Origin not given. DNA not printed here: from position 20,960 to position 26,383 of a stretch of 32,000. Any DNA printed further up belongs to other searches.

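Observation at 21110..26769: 1707-aa orphan surface protein co-transcribed with a small 5-TM protein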

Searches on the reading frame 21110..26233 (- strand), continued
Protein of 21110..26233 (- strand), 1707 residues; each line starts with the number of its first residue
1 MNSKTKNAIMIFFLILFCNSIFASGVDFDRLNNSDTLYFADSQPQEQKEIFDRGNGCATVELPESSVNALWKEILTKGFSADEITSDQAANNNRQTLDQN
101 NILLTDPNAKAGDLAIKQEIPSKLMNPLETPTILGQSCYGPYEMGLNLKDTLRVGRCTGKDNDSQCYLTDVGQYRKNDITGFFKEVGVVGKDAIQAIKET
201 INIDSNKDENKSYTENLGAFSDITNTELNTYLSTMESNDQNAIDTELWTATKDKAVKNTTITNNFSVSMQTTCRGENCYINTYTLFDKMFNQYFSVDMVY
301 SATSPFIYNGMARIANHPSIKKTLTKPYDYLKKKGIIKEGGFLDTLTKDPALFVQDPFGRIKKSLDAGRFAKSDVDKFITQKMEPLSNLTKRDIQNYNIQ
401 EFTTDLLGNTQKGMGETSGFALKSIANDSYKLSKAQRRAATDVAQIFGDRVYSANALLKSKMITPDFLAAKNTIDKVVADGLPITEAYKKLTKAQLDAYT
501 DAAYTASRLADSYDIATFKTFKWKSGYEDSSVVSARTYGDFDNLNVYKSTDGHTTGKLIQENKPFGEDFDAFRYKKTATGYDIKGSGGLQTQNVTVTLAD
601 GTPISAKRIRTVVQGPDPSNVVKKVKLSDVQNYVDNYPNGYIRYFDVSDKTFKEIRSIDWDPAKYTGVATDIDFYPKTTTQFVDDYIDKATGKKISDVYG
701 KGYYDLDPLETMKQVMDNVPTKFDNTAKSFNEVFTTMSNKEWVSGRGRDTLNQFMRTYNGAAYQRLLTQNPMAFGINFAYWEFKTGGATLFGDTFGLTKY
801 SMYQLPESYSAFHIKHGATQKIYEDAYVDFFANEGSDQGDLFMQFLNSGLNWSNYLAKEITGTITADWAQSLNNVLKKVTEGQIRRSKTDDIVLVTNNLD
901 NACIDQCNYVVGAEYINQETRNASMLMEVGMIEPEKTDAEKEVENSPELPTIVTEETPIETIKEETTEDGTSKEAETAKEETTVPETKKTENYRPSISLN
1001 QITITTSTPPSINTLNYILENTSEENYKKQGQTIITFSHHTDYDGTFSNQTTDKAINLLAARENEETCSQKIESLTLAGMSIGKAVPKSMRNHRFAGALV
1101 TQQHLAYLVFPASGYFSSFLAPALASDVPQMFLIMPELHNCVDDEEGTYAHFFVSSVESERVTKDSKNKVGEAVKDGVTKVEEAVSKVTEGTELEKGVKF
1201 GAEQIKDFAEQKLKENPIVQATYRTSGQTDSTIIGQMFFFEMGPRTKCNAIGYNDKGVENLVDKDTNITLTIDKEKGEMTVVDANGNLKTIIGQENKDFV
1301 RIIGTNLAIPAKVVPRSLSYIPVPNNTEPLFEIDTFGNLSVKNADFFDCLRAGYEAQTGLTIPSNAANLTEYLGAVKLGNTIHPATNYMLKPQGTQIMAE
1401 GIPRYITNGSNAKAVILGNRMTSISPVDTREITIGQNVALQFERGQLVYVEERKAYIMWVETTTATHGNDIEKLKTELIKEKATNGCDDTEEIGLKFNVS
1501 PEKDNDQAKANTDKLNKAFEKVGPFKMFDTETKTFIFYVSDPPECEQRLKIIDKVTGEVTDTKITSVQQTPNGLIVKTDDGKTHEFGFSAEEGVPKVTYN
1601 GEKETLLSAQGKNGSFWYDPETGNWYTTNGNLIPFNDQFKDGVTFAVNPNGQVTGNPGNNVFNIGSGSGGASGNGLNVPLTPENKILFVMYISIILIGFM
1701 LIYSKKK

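Call 44: search_protein_families(library=pfam, proteins=[L001:762-3044:+, L001:3041-3583:+, L001:3652-4146:+, L001:4191-4958:+, L003:1178-3412:+, L004:1666-3906:+, L001:8574-9380:-, L005:1365-2186:-, L005:2236-2871:-], max_evalue=0.05)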
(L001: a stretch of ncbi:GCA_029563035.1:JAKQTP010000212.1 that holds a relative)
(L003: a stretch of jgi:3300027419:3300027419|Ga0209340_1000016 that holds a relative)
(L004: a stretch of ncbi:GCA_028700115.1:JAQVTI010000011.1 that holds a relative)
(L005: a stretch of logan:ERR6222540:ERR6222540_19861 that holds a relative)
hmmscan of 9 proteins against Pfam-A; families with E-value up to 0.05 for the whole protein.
L001:762-3044:+ (760 aa): 2 families
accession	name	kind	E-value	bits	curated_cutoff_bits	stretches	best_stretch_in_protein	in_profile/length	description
PF20990.2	DUF2207_C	-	0.00012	22.3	33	0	270-358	102-192/247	Predicted membrane protein (DUF2207) C-terminal domain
PF00482.28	T2SSF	-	0.023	15.1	25.2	1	189-319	5-125/125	Type II secretion system (T2SS), protein F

L001:3041-3583:+ (180 aa): 0 families

L001:3652-4146:+ (164 aa): 0 families

L001:4191-4958:+ (255 aa): 0 families

L003:1178-3412:+ (744 aa): 1 family
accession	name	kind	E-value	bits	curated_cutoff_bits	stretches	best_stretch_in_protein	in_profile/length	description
PF20990.2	DUF2207_C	-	0.0043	17.2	33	0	56-139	99-186/247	Predicted membrane protein (DUF2207) C-terminal domain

L004:1666-3906:+ (746 aa): 3 families
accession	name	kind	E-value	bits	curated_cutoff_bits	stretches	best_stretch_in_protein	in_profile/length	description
PF20990.2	DUF2207_C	-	0.00019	21.6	33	0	226-331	71-188/247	Predicted membrane protein (DUF2207) C-terminal domain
PF00482.28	T2SSF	-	0.0019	18.6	25.2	1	166-296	5-125/125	Type II secretion system (T2SS), protein F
PF14991.11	MLANA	-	0.022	15.4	27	0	354-429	17-89/117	Protein melan-A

L001:8574-9380:- (268 aa): 0 families

L005:1365-2186:- (273 aa): 3 families
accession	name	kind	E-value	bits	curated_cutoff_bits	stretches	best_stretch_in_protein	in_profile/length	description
PF13920.12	zf-C3HC4_3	-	0.0038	17.5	27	1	227-272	2-47/49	Zinc finger, C3HC4 type (RING finger)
PF09723.15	Zn_ribbon_8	-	0.0088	16.5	34.4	0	243-270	8-36/41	Zinc ribbon domain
PF14634.12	zf-RING_5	-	0.037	14.5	27.9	0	230-268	2-42/43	zinc-RING finger domain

L005:2236-2871:- (211 aa): 1 family
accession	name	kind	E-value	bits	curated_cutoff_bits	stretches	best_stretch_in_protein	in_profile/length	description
PF04246.17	RseC_MucC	-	0.037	14.4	24.4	0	31-89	58-117/130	Positive regulator of sigma(E), RseC/MucC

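Call 85: search_solved_structures(query=A1, max_evalue=10)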
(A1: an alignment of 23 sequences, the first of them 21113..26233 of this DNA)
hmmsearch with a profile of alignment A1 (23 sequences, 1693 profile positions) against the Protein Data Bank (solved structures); distinct sequences matched with E-value up to 10: 1.
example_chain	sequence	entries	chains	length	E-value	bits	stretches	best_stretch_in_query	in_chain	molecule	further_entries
6gv5_A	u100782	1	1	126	2.4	8.7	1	426-537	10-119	Hyperosmolarity resistance protein Emb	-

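Call 86: search_protein_families(library=pfam, proteins=[L003:5642-5857:+], max_evalue=1)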
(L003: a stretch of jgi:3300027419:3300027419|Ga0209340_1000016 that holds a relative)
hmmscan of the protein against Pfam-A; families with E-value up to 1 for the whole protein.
L003:5642-5857:+ (71 aa): 4 families
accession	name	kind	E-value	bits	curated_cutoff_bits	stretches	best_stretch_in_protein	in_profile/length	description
PF06691.16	DUF1189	-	0.041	13.8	28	1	6-55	9-58/244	Protein of unknown function (DUF1189)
PF04964.19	Flp_Fap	-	0.042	14.1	32.2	1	28-46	15-33/46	Flp/Fap pilin component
PF20456.3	DUF6709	-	0.1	12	27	1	16-58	5-48/339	Family of unknown function (DUF6709)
PF12911.12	OppC_N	-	0.17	12.2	23.9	1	26-46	17-37/53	N-terminal TM domain of oligopeptide transport permease C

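Call 101: search_dna_similar(query=window:21113-26233:-, collection=phages, mode=protein, max_evalue=0.001, max_rows=10)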
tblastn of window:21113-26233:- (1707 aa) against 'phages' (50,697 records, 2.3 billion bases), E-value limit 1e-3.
No match.
